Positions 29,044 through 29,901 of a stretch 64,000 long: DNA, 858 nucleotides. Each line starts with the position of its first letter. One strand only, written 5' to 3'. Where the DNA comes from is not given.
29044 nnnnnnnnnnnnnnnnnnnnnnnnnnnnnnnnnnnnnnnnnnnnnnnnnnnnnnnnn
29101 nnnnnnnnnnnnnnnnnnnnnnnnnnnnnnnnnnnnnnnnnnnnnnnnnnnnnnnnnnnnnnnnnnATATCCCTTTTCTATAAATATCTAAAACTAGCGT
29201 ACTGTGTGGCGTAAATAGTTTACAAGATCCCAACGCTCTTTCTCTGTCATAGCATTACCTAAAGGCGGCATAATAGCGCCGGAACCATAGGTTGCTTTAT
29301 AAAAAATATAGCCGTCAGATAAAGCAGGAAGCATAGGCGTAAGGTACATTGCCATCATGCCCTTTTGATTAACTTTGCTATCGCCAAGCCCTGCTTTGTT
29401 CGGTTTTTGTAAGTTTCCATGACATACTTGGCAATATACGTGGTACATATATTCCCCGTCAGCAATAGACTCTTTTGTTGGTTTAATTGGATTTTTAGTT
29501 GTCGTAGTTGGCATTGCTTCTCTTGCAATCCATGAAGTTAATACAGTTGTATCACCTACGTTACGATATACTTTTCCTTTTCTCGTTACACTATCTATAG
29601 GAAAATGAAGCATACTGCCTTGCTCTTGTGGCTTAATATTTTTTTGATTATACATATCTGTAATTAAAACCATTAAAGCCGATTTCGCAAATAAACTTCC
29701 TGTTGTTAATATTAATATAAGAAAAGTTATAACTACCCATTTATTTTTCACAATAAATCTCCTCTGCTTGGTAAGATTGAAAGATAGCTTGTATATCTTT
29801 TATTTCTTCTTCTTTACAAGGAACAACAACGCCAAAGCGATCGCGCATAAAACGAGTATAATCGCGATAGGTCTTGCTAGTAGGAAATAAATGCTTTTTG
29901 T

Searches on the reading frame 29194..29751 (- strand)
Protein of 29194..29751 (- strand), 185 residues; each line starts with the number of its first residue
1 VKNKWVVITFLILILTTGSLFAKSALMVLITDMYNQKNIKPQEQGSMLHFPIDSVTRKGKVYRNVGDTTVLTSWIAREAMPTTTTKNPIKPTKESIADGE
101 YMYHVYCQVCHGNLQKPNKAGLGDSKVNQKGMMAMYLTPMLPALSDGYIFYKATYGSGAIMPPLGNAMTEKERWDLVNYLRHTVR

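Call 55: search_protein_families(library=pfam, proteins=[window:29194-29751:-])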
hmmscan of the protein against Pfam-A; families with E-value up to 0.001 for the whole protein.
window:29194-29751:- (185 aa): 2 families
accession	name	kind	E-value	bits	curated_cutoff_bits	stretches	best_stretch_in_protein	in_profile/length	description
PF13442.11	Cytochrome_CBB3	-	1.2e-09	38.8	27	1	96-180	3-68/68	Cytochrome C oxidase, cbb3-type, subunit III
PF00034.26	Cytochrom_C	-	5.5e-05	24.8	21.3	1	97-182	2-88/90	Cytochrome c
